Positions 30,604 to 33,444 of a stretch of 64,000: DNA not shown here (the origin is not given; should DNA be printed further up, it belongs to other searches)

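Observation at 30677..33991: Penicillin G acylase occupies the locus where K-12 carries its restriction/immigration-control island; no defence genes present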

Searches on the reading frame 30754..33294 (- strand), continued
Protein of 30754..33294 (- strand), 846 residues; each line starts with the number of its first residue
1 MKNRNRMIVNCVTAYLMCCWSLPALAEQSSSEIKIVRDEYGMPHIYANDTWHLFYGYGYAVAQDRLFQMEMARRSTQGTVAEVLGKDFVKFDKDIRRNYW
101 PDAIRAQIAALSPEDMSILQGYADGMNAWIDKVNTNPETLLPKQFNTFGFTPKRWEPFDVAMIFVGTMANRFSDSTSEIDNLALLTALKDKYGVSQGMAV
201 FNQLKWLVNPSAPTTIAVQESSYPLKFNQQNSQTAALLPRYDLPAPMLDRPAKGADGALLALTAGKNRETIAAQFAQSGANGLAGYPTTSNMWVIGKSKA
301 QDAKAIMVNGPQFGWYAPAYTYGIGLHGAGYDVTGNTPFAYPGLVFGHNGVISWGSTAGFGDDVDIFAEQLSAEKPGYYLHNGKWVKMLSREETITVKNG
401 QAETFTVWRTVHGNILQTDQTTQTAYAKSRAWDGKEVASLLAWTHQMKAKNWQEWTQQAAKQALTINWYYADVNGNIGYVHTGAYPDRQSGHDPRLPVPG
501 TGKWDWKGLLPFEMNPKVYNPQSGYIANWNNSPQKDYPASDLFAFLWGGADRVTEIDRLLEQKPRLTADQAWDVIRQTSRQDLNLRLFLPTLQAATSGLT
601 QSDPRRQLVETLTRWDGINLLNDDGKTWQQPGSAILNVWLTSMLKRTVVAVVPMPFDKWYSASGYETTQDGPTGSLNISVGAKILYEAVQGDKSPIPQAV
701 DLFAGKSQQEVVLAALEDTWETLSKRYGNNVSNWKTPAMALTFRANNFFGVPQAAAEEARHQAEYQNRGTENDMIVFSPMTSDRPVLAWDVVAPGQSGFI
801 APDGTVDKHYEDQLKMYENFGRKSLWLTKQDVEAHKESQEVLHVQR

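Call 46: search_solved_structures(query=window:30754-33294:-, max_evalue=1e-20, show_alignments=1)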
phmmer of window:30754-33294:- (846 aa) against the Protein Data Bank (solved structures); distinct sequences matched with E-value up to 1e-20: 37.
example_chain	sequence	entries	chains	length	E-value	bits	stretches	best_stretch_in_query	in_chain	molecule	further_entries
7reo_A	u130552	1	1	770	0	1532.5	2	290-845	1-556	Penicillin G Acylase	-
7rep_A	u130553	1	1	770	0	1511.7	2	290-845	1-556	Penicillin G acylase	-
1e3a_B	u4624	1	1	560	0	1295.8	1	287-846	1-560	PENICILLIN AMIDASE BETA SUBUNIT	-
1gk9_B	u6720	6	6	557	0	1292.1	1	290-846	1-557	PENICILLIN G ACYLASE BETA SUBUNIT | penicillin Acylase beta subunit | PENICILLIN AMIDOHYDROLASE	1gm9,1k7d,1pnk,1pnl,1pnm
1kec_B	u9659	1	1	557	0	1290.8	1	290-846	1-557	PENICILLIN ACYLASE BETA SUBUNIT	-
1ai4_B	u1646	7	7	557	0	1290.6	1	290-846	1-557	PENICILLIN AMIDOHYDROLASE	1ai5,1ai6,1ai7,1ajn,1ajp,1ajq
1h2g_B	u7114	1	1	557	0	1289.3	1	290-846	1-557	PENICILLIN G ACYLASE BETA SUBUNIT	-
1gkf_B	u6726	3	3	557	0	1288.5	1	290-846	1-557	PENICILLIN G ACYLASE BETA SUBUNIT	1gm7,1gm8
1fxh_B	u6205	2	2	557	0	1287.2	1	290-846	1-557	PENICILLIN ACYLASE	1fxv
1jx9_B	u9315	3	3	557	0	1286.9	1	290-846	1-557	penicillin G acylase beta subunit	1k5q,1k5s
4pem_B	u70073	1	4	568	0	1164.5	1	287-846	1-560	Penicillin G acylase Beta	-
4pel_B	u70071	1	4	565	0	1153.9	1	291-846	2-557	Penicillin G acylase subunit beta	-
1cp9_B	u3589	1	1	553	1.6e-252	843.9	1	290-846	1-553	Penicillin G amidase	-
1e3a_A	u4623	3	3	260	9.5e-172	576.7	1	27-286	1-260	PENICILLIN AMIDASE ALPHA SUBUNIT | PENICILLIN G ACYLASE ALPHA SUBUNIT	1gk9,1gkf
4pem_A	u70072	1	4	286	3.1e-160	538.6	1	1-286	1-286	Penicillin G acylase Alpha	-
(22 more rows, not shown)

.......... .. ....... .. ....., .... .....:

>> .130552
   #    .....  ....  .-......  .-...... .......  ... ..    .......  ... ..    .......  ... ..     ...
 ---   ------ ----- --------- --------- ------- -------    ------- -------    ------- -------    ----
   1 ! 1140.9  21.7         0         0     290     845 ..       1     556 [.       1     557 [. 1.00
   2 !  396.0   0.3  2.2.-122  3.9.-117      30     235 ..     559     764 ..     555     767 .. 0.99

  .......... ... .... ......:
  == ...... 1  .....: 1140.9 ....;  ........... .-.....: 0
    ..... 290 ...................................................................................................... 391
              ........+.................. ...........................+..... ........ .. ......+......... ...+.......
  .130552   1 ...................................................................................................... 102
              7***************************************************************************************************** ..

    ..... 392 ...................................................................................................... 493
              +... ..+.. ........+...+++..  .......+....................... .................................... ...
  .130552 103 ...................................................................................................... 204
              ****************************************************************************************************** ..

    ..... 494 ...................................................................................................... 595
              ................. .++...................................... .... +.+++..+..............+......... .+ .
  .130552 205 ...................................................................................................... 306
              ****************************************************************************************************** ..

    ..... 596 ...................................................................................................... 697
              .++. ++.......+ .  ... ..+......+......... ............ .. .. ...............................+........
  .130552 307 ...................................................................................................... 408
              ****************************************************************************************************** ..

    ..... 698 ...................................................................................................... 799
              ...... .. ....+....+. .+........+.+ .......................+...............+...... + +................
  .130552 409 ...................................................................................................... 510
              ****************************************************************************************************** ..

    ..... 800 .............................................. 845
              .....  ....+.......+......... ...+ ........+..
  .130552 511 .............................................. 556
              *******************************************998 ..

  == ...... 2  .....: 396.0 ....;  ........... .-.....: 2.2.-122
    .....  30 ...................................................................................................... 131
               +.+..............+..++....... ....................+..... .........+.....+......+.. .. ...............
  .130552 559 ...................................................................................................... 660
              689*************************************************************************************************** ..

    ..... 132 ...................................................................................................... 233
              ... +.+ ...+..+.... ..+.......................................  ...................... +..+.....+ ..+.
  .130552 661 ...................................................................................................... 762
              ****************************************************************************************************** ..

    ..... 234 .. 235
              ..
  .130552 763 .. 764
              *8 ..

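Call 48: profile_search(protein=window:30754-33294:-)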
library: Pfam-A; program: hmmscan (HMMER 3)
A. the first sequence (846 residues): domains with independent E <= 10: 2; with E <= 0.001: 1
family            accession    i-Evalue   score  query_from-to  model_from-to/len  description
Penicil_amidase   PF01804.23   6.1e-138   462.2      33-834         2-675/675  Penicillin amidase
DUF7268           PF23930.1         1.1     9.8     331-374        32-74/104  Family of unknown function (DUF7268)
